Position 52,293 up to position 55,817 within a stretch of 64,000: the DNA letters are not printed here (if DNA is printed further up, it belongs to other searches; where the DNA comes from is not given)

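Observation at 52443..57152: Group I intron interrupting the RNA polymerase beta-like gene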

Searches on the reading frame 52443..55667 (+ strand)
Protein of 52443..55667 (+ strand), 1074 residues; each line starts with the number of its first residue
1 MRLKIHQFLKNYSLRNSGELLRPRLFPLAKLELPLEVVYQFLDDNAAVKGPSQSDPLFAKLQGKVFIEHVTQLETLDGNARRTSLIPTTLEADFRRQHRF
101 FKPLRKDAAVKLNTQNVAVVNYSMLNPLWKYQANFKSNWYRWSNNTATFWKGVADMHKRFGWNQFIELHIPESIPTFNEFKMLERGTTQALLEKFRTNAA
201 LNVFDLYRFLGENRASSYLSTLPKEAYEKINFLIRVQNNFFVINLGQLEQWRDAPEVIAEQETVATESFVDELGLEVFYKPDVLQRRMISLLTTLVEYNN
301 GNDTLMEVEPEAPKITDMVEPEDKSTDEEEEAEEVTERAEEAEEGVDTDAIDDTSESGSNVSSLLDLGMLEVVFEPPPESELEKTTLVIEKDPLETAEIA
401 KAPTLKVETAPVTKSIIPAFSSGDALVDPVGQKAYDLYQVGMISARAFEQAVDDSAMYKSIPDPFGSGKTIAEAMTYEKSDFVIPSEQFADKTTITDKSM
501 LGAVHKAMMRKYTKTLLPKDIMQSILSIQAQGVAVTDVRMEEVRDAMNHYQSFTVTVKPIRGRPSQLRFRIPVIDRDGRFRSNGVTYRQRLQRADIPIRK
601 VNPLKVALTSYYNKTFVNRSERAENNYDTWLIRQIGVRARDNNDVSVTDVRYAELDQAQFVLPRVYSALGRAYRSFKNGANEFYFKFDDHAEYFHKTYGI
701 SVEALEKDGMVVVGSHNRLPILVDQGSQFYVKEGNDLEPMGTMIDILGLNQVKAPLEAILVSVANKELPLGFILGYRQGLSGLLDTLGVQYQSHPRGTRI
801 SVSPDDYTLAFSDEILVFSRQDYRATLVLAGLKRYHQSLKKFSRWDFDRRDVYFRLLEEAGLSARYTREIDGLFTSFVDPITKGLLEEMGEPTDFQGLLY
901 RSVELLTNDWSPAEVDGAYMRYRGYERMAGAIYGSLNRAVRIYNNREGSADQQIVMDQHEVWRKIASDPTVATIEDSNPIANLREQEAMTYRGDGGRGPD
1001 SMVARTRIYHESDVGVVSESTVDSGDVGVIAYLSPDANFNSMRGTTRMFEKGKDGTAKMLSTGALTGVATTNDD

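Call 5: search_protein_families(library=pfam, proteins=[window:52443-55667:+], max_evalue=0.01)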
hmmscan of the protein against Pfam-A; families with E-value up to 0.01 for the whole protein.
window:52443-55667:+ (1074 aa): 0 families

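Call 6: search_protein_families(library=phrogs, proteins=[window:52443-55667:+], max_evalue=0.001)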
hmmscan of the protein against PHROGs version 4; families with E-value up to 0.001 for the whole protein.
window:52443-55667:+ (1074 aa): 3 families
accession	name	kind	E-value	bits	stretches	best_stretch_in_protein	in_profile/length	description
phrog_3148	-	DNA, RNA and nucleotide metabolism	0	1258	1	3-1074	2-1050/1424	RNA polymerase beta subunit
phrog_38251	-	DNA, RNA and nucleotide metabolism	3e-21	76.2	2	761-998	707-943/945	RNA polymerase beta subunit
phrog_14872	-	DNA, RNA and nucleotide metabolism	1.2e-17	64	1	770-1061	697-987/1393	RNA polymerase beta subunit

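Call 24: list_cluster_members(proteins=[window:52443-55664:+, window:56001-57149:+, window:50788-52437:+])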
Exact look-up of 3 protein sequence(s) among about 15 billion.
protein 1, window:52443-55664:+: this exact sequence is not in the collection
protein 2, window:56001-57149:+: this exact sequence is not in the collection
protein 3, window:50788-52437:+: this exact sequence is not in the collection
